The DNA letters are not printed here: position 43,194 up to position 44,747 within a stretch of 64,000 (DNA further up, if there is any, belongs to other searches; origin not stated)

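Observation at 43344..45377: Two-component pair directly upstream of flp in which the kinase H-box lacks the phospho-accepting histidine (H to D)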

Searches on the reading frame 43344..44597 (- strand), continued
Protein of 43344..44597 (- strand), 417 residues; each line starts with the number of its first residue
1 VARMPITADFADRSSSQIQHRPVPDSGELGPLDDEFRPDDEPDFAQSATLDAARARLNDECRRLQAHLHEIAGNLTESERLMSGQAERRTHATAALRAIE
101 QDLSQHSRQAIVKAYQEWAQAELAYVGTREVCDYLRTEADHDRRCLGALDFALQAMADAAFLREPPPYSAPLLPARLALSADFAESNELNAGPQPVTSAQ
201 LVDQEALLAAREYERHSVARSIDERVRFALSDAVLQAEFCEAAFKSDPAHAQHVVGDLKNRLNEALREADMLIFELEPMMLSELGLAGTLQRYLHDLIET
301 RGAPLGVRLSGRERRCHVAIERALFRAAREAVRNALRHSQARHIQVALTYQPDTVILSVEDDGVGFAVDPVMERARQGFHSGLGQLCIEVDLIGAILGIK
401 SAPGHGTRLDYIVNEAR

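Call 27: predict_structure(alignment_id=A1)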
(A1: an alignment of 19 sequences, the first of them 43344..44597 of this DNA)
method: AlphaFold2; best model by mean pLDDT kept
length: 417 residues; sequences in the alignment: 19
mean_pLDDT: 74.9   pTM: 0.47
mean pLDDT of the five models: 74.9, 71.9, 69.6, 68.9, 68.2
residues with pLDDT >= 90: 123; 70-90: 177; 50-70: 33; < 50: 84
segments of 3 or more residues with pLDDT < 50: 1-30, 36-46, 161-201
pLDDT, mean of each block of 10 residues (from residue 1): 34 32 39 46 48 83 94 94 93 93 89 93 93 92 88 73 36 33 33 39 59 71 81 85 85 86 84 73 84 90 90 81 88 89 94 91 89 73 78 84 91 77
secondary structure, 60 per line:
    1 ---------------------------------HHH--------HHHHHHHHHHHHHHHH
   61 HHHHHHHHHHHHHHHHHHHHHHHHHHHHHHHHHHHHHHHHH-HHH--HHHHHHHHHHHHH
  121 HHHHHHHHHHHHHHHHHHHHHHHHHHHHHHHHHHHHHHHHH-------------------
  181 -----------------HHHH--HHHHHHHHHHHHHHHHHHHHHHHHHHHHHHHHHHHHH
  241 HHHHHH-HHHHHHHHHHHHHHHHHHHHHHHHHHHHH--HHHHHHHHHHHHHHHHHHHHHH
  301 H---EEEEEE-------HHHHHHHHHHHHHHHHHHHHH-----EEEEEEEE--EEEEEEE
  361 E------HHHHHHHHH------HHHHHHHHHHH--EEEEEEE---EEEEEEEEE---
elements in order: H45-101 H108-161 H198-201 H204-246 H248-276 H279-301 E305-310 H318-338 E344-351 E354-361 H368-376 H383-393 E396-402 E406-414

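Call 29: search_protein_representatives(alignment_id=A1)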
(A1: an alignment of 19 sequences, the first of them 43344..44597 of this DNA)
Query: 19 sequences, 417 profile positions. Proteins with E-value up to 0.001 (for the whole library): 191849; up to 1e-10: 88052; up to 1e-30: 376. The best 150 are listed.
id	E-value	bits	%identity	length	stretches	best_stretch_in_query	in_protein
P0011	2.9e-192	655.8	-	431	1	1-415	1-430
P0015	1.6e-170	584.2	-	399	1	10-414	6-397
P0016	1.6e-163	561.1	-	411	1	1-415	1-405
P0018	2.4e-145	501.2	-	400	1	3-412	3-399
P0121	4.3e-101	355.5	-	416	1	21-413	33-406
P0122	9.2e-95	334.6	-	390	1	1-412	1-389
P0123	1.4e-94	334.0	-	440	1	9-411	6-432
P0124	8.6e-93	328.1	-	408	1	2-415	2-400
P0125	4.0e-87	309.5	-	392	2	200-413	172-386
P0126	5.8e-80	285.9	-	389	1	14-411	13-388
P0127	6.9e-74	265.9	-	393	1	1-411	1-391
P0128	4.5e-71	256.6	-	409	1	20-413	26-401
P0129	1.7e-57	211.8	-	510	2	205-407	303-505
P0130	5.9e-55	203.5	-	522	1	56-407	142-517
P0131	6.9e-55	203.3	-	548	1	53-407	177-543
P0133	1.4e-53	199.0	-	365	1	56-414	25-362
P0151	6.8e-48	180.2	-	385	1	15-414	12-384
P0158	5.7e-46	173.9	-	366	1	51-407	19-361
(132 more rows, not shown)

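Call 31: fold_search(model_id=the predicted structure, library=pdb)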
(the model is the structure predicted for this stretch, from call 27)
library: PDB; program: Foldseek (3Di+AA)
matches with E <= 10: 898; with E <= 0.001: 300
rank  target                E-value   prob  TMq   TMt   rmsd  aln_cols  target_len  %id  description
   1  3ehf_A                3.6e-09  1.00  0.26  0.56   7.5       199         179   18  Crystal structure of DesKC in complex with AMP-PCP (released 2009-09-15)
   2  3ehh_B                4.2e-09  1.00  0.24  0.49  16.4       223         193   18  Crystal structure of DesKC-H188V in complex with ADP (released 2009-09-15)
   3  5iuk_D                4.4e-09  1.00  0.26  0.48  12.1       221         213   18  Crystal structure of the DesK-DesR complex in the phosphotransfer state with high Mg2+ (150 mM) (released 2016-12-21)
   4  3ehj_A                4.4e-09  1.00  0.25  0.48  17.5       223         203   18  Crystal structure of DesKC-H188V in complex with AMP-PCP (released 2009-09-15)
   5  3ehj_B                7.4e-09  1.00  0.25  0.47  16.9       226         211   18  Crystal structure of DesKC-H188V in complex with AMP-PCP (released 2009-09-15)
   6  5iuj_B                7.8e-09  1.00  0.27  0.50  15.6       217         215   18  Crystal structure of the DesK-DesR complex in the phosphotransfer state with low Mg2+ (20 mM) (released 2016-12-21)
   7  3ehh_A                7.8e-09  1.00  0.23  0.48  16.4       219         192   19  Crystal structure of DesKC-H188V in complex with ADP (released 2009-09-15)
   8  4gt8                  9.6e-09  1.00  0.27  0.77   2.9       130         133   31  Crystal Structure of the Catalytic and ATP-binding Domain from VraS in Complex with ADP (released 2013-08-28)
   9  3gig_B                9.6e-09  1.00  0.27  0.53  15.8       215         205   17  Crystal structure of phosphorylated DesKC in complex with AMP-PCP (released 2009-09-15)
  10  4q20_B                9.6e-09  1.00  0.29  0.46   8.7       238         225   20  Crystal structure of a C-terminal part of tyrosine kinase (DivL) from Caulobacter crescentus CB15 at 2.50 A resolution (released 2014-04-23)
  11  5iuj_A                1.0e-08  1.00  0.27  0.50  11.8       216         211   18  Crystal structure of the DesK-DesR complex in the phosphotransfer state with low Mg2+ (20 mM) (released 2016-12-21)
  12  3ehf_D                1.1e-08  1.00  0.34  0.68   4.6       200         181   19  Crystal structure of DesKC in complex with AMP-PCP (released 2009-09-15)
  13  7ssi_E                1.1e-08  1.00  0.25  0.48  15.7       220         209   18  CRYSTAL STRUCTURE OF THE DESK:DESR-Q10A COMPLEX IN THE PHOSPHOTRANSFER STATE (released 2022-11-16)
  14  7ssi_B                1.2e-08  1.00  0.25  0.47  15.7       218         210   19  CRYSTAL STRUCTURE OF THE DESK:DESR-Q10A COMPLEX IN THE PHOSPHOTRANSFER STATE (released 2022-11-16)
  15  6rh0_B                1.4e-08  1.00  0.32  0.50   7.3       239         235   15  Revisiting pH-gated conformational switch. Complex HK853-RR468 pH 5.5 (released 2020-02-19)
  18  4q20_A                1.7e-08  1.00  0.27  0.42   9.9       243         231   19  Crystal structure of a C-terminal part of tyrosine kinase (DivL) from Caulobacter crescentus CB15 at 2.50 A resolution (released 2014-04-23)
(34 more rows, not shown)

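Call 34: find_encoding_contigs(protein=P0121, flank=6000, max_places=2)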
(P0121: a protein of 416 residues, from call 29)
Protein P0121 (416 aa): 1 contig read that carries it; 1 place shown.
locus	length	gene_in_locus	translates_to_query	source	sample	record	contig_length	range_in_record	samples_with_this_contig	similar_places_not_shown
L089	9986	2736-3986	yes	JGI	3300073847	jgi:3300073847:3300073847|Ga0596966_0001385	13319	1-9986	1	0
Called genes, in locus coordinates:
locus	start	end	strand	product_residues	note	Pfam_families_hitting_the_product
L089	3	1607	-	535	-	?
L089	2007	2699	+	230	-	PF00072:Response_reg, PF00196:GerE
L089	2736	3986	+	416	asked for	PF02518:HATPase_c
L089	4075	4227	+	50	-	-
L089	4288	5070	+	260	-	-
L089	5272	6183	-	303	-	PF04069:OpuAC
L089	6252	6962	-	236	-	PF00528:BPD_transp_1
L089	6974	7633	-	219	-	PF00528:BPD_transp_1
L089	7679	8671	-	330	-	PF00005:ABC_tran, PF13401:AAA_22 (faint), PF13304:AAA_21 (faint)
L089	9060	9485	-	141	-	PF01243:PNPOx_N, PF12900:Pyridox_ox_2, PF16242:Pyrid_ox_like (faint)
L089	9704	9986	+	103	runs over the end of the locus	PF02148:zf-UBP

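Call 36: find_encoding_contigs(protein=P0123, flank=6000, max_places=1)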
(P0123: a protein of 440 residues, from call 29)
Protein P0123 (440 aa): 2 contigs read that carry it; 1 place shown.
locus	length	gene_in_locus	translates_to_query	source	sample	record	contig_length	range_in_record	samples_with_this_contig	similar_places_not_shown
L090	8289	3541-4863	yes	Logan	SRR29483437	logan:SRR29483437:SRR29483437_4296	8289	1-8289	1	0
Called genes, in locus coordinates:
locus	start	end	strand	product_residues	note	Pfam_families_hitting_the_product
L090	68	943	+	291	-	PF22316:ABhydrolase-like_N (weak), PF12697:Abhydrolase_6 (weak)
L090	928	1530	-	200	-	PF12804:NTP_transf_3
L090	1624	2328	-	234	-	PF00351:Biopterin_H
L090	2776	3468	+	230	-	PF00072:Response_reg, PF00196:GerE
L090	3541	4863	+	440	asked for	PF02518:HATPase_c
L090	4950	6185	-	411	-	-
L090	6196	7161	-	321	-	PF13529:Peptidase_C39_2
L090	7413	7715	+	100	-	PF13808:DDE_Tnp_1_assoc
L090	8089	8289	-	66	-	?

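Call 37: find_encoding_contigs(protein=P0126, flank=6000, max_places=1)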
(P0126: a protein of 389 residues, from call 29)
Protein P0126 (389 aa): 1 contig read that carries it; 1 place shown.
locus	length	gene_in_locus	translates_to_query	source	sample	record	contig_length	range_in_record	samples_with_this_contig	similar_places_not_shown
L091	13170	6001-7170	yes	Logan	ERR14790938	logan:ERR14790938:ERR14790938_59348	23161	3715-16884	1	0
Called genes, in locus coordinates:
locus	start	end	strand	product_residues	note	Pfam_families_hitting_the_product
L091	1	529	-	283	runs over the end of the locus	PF00813:FliP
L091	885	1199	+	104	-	-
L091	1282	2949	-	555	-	PF00133:tRNA-synt_1, PF09334:tRNA-synt_1g, PF19303:Anticodon_3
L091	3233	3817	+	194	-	PF00025:Arf (weak), PF04670:Gtr1_RagA (faint)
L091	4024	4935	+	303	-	PF01791:DeoC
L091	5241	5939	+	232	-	PF00072:Response_reg, PF00196:GerE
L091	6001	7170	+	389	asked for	PF02518:HATPase_c (weak)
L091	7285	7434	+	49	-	PF04964:Flp_Fap (weak)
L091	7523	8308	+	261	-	-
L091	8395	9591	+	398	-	PF10609:ParA, PF01656:CbiA (weak), PF06564:CBP_BcsQ (weak), PF13614:AAA_31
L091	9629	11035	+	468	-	PF00437:T2SSE, PF27713:UCP018868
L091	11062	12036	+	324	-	PF00482:T2SSF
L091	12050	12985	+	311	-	PF00482:T2SSF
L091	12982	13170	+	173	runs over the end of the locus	PF07811:TadE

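Call 38: find_encoding_contigs(protein=P0151, flank=6000, max_places=1)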
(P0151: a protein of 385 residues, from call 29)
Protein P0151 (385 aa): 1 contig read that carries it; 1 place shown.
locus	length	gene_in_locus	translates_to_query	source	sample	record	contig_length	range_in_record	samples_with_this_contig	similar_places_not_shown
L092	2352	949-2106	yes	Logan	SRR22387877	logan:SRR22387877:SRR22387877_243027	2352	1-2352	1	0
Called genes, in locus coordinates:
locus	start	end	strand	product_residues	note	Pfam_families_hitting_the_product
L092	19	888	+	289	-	PF00072:Response_reg, PF00196:GerE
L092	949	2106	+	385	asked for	PF02518:HATPase_c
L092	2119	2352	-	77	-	?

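Call 42: list_cluster_members(proteins=[window:43344-44597:-, window:44685-45377:-, P0004, P0008, P0018, P0012])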
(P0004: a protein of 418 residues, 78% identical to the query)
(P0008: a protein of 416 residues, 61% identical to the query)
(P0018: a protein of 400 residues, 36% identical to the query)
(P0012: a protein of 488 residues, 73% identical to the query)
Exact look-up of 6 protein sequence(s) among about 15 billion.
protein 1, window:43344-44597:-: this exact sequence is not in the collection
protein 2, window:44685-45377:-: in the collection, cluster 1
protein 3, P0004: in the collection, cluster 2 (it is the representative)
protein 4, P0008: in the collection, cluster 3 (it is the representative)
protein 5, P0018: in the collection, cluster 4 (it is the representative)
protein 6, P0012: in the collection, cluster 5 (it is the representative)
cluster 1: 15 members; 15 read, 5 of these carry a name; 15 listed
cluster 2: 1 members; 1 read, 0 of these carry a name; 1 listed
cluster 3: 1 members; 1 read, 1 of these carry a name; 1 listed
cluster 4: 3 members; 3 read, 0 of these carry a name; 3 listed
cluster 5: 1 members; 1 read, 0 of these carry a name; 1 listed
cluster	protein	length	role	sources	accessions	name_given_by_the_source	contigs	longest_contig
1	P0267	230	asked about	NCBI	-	-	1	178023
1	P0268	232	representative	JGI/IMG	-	-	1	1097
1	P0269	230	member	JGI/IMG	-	DNA-binding NarL/FixJ family response regulator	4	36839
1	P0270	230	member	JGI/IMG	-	DNA-binding NarL/FixJ family response regulator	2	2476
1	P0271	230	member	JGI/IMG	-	DNA-binding NarL/FixJ family response regulator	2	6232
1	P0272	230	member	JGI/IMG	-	DNA-binding NarL/FixJ family response regulator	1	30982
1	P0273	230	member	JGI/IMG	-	DNA-binding NarL/FixJ family response regulator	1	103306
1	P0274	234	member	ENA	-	-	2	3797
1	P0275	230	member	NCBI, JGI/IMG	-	-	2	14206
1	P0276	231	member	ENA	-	-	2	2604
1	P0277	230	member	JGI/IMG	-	-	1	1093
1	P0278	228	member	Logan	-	-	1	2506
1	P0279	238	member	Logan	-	-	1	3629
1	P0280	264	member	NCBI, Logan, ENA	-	-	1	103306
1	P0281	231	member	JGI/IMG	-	-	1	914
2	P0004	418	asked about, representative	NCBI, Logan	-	-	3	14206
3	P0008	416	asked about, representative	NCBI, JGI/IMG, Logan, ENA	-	two-component system sensor histidine kinase DegS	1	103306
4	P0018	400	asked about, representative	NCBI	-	-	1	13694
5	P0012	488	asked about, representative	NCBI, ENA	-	-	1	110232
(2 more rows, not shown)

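Call 50: search_protein_families(library=ncbifam, proteins=[window:43344-44588:-], max_evalue=0.01)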
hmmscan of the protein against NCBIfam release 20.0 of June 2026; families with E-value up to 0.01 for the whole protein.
window:43344-44588:- (414 aa): 14 families
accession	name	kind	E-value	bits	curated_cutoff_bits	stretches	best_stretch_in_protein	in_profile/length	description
NF052443.1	SensHisKinMctS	equivalog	3.6e-20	71.7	700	1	204-408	243-444/457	two-component system sensor histidine kinase MctS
NF047786.1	his_kin_MadS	equivalog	1.4e-15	57.3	500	1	209-367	228-381/434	MadS family sensor histidine kinase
NF008649.0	PRK11644.1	equivalog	8e-14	51.3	408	1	202-407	294-491/499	signal transduction histidine-protein kinase/phosphatase UhpB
NF052531.1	Strep_LiaS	equivalog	9.5e-14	51.4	450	1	192-407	116-322/328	envelope stress sensor histidine kinase LiaS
NF007896.0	PRK10600.1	equivalog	2.7e-11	42.8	578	1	211-365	390-543/598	nitrate/nitrite two-component system sensor histidine kinase NarX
NF008184.0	PRK10935.1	equivalog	1.5e-10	40.4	553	1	211-406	363-553/565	nitrate/nitrite two-component system sensor histidine kinase NarQ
NF007898.0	PRK10604.1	equivalog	5.5e-06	25.8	478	1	245-366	245-364/433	two-component system sensor histidine kinase RstB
NF040691.1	MtrAB_MtrB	equivalog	1.4e-05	24.3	450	1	291-364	359-431/507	MtrAB system histidine kinase MtrB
NF047322.1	HK_morpho_MacS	equivalog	4e-05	23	300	1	319-408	274-364/367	MacS family sensor histidine kinase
NF007007.0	PRK09470.1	equivalog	0.00014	20.9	486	1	318-364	353-398/463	envelope stress sensor histidine kinase CpxA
TIGR02966.1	phoR_proteo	equivalog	0.00087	18.4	334.2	1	317-365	226-275/333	phosphate regulon sensor histidine kinase PhoR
NF033792.0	ActS_PrrB_HisK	equivalog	0.003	16.5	350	1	302-366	292-356/423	ActS/PrrB/RegB family redox-sensitive histidine kinase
TIGR01925.2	spIIAB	equivalog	0.0043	17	135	1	326-406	43-130/137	anti-sigma F factor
NF045900.1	HisKinCpxALeg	equivalog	0.0072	15.1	800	0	311-365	333-391/451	two-component system sensor histidine kinase CpxA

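Call 62: find_encoding_contigs(protein=P0133, flank=6000, max_places=1)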
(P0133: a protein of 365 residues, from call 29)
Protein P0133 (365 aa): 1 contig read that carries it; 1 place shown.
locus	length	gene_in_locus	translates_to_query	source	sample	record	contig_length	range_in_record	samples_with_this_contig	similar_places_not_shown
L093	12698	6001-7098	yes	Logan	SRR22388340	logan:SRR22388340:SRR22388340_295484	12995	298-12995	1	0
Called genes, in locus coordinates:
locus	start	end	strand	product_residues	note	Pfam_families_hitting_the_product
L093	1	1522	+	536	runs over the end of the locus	PF13231:PMT_2 (weak)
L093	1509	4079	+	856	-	PF13428:TPR_14 (faint), PF04932:Wzy_C, PF00515:TPR_1 (faint), PF07719:TPR_2 (faint), PF13176:TPR_7 (faint), PF13414:TPR_11 (faint), PF14559:TPR_19 (faint), PF13432:TPR_16 (weak), +1 more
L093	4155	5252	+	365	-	PF07730:HisKA_3, PF02518:HATPase_c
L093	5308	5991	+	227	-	PF00072:Response_reg, PF00196:GerE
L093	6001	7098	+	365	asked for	PF05384:DegS, PF07730:HisKA_3, PF13581:HATPase_c_2 (weak), PF02518:HATPase_c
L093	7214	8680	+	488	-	PF13231:PMT_2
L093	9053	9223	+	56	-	PF04964:Flp_Fap (weak)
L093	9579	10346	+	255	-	PF08666:SAF, PF16976:RcpC (weak)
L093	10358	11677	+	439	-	PF00072:Response_reg, PF01656:CbiA (weak), PF10609:ParA, PF13614:AAA_31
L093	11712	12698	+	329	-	?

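Call 63: find_encoding_contigs(protein=P0158, flank=6000, max_places=1)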
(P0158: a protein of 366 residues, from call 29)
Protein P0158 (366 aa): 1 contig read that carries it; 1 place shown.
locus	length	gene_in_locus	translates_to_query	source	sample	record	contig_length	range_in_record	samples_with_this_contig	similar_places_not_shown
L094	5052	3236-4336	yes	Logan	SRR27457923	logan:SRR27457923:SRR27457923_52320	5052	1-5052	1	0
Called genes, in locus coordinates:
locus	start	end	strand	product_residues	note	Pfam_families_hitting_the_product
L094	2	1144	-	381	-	?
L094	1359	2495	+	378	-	PF07730:HisKA_3, PF02518:HATPase_c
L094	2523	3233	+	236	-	PF00072:Response_reg, PF08281:Sigma70_r4_2 (faint), PF00196:GerE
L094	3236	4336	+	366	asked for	PF05384:DegS, PF07730:HisKA_3, PF13581:HATPase_c_2 (weak), PF02518:HATPase_c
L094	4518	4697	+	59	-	PF04964:Flp_Fap (weak)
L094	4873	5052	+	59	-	PF04964:Flp_Fap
